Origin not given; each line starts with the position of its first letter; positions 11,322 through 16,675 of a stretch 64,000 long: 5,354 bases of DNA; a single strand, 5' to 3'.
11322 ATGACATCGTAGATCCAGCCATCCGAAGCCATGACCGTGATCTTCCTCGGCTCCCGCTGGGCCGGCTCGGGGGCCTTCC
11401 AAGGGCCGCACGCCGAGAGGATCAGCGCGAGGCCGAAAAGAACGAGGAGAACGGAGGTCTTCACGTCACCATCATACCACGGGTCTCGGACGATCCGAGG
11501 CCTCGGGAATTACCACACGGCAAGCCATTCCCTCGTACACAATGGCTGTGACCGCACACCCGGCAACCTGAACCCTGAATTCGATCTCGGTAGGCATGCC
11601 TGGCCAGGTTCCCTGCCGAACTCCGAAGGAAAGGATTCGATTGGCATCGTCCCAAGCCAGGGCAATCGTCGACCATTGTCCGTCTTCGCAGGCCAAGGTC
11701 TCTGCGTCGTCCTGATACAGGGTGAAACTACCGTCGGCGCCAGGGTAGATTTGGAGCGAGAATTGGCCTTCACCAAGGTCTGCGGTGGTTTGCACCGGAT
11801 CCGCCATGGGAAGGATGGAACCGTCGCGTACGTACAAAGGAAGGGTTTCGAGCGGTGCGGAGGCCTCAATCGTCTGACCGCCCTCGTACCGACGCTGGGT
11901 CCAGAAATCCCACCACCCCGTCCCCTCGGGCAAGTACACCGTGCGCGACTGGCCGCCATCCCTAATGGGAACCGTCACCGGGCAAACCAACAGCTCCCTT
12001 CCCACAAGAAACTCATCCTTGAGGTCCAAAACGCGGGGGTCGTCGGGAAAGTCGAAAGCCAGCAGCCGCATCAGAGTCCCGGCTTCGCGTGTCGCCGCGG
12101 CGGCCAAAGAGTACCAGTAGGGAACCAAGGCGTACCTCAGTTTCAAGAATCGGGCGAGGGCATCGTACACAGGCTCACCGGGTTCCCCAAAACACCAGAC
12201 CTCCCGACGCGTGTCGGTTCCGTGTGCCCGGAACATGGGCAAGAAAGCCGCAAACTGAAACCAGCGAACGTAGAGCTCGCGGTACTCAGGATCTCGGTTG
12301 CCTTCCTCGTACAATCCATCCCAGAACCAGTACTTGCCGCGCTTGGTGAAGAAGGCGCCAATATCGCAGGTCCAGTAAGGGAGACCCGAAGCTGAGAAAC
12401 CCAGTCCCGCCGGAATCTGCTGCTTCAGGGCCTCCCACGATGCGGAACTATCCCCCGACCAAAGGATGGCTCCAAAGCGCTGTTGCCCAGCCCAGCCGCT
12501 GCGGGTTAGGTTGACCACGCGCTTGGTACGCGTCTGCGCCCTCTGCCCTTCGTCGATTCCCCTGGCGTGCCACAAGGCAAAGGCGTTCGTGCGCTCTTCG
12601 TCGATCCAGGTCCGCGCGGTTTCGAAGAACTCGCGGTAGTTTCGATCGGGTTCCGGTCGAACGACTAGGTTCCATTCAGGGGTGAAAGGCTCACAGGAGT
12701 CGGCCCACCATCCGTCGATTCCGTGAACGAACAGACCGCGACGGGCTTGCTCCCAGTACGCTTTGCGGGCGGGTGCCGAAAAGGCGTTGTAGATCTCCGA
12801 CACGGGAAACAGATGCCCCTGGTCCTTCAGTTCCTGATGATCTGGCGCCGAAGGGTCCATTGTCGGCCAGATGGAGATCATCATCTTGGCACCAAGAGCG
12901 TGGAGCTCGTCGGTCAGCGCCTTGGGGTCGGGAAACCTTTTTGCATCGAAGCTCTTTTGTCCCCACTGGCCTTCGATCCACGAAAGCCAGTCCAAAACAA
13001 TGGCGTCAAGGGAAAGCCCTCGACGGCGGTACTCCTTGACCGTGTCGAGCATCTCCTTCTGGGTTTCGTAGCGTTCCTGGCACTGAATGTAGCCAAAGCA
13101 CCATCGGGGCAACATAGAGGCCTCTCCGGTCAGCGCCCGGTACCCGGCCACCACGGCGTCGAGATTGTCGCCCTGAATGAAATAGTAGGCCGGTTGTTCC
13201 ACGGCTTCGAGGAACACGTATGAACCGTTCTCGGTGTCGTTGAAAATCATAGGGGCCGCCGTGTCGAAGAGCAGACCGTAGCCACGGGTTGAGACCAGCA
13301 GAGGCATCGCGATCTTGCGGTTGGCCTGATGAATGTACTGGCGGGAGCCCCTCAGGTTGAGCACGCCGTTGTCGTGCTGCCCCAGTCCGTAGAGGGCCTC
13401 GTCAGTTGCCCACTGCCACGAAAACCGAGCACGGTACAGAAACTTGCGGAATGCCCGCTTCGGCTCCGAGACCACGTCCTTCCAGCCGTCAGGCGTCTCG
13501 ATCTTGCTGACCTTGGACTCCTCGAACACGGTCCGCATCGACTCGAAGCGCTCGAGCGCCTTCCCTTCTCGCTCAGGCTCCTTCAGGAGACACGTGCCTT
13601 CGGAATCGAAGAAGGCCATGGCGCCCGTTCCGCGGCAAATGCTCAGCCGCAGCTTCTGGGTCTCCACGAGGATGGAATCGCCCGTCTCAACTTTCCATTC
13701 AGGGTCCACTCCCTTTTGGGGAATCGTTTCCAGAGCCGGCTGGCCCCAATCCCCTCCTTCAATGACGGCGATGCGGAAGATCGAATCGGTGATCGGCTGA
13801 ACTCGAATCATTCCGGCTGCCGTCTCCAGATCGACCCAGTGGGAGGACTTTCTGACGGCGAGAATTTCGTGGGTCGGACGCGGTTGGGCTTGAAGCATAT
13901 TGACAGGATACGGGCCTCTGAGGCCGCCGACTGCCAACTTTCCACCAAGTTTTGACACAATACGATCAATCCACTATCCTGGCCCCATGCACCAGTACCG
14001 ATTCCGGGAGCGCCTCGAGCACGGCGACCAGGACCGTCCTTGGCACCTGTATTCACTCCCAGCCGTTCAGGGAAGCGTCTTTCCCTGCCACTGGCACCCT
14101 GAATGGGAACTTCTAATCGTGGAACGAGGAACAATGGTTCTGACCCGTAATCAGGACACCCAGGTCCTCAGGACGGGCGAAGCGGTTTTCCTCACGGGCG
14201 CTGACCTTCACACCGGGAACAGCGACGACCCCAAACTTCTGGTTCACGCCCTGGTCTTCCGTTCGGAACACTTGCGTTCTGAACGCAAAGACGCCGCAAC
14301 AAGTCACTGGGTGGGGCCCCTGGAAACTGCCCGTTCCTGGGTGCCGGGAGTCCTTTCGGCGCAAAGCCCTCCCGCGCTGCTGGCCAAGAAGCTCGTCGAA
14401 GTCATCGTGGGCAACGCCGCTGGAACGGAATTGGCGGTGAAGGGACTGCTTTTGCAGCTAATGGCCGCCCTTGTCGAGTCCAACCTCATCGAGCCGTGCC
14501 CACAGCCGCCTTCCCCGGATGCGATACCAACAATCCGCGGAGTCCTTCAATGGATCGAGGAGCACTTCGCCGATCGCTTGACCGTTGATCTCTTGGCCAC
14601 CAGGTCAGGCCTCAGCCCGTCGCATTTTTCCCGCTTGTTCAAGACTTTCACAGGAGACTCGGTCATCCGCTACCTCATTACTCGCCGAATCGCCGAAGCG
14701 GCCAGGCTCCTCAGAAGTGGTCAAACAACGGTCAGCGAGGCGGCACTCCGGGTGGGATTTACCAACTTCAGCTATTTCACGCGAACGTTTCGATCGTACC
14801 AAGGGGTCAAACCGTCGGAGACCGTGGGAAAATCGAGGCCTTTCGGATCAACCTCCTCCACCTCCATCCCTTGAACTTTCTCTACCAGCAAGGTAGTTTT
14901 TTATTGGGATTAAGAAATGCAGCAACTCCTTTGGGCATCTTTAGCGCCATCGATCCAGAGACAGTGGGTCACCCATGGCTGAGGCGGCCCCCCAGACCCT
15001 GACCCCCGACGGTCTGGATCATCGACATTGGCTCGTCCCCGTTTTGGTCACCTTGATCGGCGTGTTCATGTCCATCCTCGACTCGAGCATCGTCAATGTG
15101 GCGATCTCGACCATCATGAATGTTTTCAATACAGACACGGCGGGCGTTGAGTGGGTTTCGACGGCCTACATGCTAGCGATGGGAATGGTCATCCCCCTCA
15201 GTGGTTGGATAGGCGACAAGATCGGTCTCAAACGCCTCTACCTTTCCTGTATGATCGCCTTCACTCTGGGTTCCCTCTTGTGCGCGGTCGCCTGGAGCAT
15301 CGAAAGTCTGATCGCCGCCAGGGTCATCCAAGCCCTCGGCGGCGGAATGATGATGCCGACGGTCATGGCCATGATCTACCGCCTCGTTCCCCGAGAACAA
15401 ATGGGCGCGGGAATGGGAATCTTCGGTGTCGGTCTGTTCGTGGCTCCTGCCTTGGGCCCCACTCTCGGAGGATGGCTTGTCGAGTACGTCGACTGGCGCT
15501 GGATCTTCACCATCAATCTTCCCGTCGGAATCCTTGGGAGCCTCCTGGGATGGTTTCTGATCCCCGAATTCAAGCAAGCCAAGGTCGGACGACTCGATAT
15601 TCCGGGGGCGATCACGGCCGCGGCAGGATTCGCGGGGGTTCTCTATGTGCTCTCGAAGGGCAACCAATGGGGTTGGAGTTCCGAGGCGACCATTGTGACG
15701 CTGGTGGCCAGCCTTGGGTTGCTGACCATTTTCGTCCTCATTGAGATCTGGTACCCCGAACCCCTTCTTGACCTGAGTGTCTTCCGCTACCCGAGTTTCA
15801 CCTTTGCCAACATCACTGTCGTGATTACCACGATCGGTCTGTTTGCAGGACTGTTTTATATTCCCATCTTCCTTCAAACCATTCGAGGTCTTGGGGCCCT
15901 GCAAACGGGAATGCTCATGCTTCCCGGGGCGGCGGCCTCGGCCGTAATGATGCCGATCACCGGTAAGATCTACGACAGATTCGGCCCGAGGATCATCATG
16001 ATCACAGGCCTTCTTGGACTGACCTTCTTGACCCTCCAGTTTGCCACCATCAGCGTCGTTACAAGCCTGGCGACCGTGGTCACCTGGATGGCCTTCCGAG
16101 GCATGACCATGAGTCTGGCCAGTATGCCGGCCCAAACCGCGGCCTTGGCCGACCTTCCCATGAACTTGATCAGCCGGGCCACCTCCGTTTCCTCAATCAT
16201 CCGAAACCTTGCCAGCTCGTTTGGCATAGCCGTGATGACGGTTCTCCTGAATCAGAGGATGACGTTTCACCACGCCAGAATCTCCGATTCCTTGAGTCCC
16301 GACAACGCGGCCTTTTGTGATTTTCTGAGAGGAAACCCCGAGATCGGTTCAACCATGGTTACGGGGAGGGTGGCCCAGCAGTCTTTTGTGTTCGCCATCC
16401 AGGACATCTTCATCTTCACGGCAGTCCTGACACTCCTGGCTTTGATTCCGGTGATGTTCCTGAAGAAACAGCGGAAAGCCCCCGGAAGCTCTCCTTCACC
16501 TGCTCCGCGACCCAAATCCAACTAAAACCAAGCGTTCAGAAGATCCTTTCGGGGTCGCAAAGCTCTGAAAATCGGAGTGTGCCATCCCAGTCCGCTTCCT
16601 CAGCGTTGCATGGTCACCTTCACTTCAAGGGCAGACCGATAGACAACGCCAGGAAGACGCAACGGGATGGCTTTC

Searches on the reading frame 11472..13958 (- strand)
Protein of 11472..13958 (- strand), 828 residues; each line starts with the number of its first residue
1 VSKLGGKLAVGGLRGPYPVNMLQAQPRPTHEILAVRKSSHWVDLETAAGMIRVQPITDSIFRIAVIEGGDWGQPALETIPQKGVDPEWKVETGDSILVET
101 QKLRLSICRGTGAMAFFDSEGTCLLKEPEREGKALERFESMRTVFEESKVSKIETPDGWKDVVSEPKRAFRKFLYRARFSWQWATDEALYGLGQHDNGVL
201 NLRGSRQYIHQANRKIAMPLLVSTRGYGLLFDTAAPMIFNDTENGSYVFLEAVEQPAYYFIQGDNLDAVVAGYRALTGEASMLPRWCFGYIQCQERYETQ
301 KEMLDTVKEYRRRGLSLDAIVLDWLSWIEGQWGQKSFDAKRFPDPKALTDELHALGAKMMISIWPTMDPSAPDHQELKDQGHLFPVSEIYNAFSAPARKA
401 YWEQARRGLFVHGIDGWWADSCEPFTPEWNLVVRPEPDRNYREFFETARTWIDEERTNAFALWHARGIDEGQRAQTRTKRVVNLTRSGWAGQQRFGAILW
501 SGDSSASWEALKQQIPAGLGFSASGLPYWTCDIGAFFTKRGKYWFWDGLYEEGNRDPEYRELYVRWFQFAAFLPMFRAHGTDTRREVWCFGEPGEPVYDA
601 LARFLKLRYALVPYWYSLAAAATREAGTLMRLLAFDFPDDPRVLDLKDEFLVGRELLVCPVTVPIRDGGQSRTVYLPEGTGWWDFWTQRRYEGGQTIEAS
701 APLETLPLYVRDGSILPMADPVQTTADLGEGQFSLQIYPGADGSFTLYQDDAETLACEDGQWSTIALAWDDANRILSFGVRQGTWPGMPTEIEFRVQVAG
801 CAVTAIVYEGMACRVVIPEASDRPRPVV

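Call 6: search_protein_families(library=pfam, proteins=[window:11472-13958:-])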
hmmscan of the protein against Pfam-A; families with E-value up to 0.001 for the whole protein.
window:11472-13958:- (828 aa): 4 families
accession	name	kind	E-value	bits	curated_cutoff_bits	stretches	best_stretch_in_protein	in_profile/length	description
PF01055.32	Glyco_hydro_31_2nd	-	9.4e-86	288.6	23.5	1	281-618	2-328/328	Glycosyl hydrolases family 31 TIM-barrel domain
PF21365.3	Glyco_hydro_31_3rd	-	4.9e-26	91.5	24.4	1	628-716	3-87/87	Glycosyl hydrolase family 31 C-terminal domain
PF17137.9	DUF5110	-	8.1e-17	61.5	27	1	734-800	3-70/71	Domain of unknown function (DUF5110)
PF13802.12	Gal_mutarotas_2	-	4.3e-09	37.3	27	1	51-239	2-183/184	Glycosyl hydrolase 31 N-terminal galactose mutarotase-like domain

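Call 93: search_solved_structures(query=window:11472-13958:-, max_evalue=1e-30)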
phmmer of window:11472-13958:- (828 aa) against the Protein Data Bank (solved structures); distinct sequences matched with E-value up to 1e-30: 43.
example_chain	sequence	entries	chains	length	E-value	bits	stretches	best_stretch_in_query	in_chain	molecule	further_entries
7kmp_A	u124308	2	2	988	6.8e-148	497.3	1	249-795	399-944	Alpha-xylosidase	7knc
5jou_A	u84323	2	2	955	4.1e-146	491.4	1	241-797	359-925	Alpha-xylosidase BoGH31A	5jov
2xvg_A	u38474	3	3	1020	2.4e-138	465.7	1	256-816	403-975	ALPHA XYLOSIDASE | ALPHA-XYLOSIDASE, PUTATIVE, XYL31A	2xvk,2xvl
5zn6_A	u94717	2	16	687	5e-90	305.8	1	94-715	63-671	Alpha-xylosidase MeXyl31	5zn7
6jr6_A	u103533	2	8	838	7.2e-66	225.9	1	184-759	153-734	Candidate alpha-glycosidase Glycoside hydrolase family 31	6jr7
6jr8_A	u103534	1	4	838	2e-65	224.4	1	184-759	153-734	Candidate alpha-glycosidase Glycoside hydrolase family 31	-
6dru_A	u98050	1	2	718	3.4e-54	187.3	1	175-709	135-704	Glycosyl hydrolases family 31 family protein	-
9kz6_A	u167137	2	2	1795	1.6e-52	181.7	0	479-754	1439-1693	Maltase-glucoamylase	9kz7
2g3m_A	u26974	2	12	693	1.7e-50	175.1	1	214-719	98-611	Alpha-glucosidase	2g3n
5x7o_A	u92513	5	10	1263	2e-50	174.8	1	189-811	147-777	Glycoside hydrolase family 31 alpha-glucosidase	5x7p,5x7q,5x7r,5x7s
4b9y_A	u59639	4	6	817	1.8e-47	165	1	210-751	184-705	ALPHA-GLUCOSIDASE, PUTATIVE, ADG31B | Oligosaccharide 4-alpha-D-glucosyltransferase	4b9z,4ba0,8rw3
5i23_A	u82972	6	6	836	1.8e-47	165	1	210-751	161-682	Oligosaccharide 4-alpha-D-glucosyltransferase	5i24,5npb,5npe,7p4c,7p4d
5f7c_A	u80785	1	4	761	2.3e-47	164.7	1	209-732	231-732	Alpha-glucosidase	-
5npc_A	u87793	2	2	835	7.1e-47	163.1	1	210-751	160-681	Oligosaccharide 4-alpha-D-glucosyltransferase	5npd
8d43_A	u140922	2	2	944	2.2e-42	148.2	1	259-757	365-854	Neutral alpha-glucosidase AB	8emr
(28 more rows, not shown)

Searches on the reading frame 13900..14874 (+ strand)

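Call 7: search_protein_families(library=pfam, proteins=[window:13900-14874:+])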
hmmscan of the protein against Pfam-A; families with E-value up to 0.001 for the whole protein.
window:13900-14874:+ (324 aa): 4 families
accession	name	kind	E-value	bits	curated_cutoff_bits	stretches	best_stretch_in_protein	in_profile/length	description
PF12833.13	HTH_18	-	2.8e-20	72.8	33.6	1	232-308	1-77/80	Helix-turn-helix domain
PF00165.29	HTH_AraC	-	1.3e-14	54.3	26.6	2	219-258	1-40/42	Bacterial regulatory helix-turn-helix proteins, AraC family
PF02311.25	AraC_binding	-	1e-08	35.4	21.1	1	57-187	12-134/135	AraC-like ligand binding domain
PF07883.17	Cupin_2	-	6.7e-07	29.4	27.2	1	58-105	8-55/70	Cupin domain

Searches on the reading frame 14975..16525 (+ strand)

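Call 7: search_protein_families(library=pfam, proteins=[window:14975-16525:+])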
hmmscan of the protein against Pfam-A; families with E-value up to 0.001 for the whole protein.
window:14975-16525:+ (516 aa): 3 families
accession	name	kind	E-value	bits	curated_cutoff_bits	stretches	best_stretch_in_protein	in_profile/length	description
PF07690.21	MFS_1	-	7.4e-59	199.8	33.4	1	27-417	2-346/347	Major Facilitator Superfamily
PF05977.19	MFS_3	-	3.3e-07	29.6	27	1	32-219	21-213/524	Transmembrane secretion effector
PF13347.12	MFS_2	-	3.3e-05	23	27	1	49-142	252-347/427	MFS/sugar transport protein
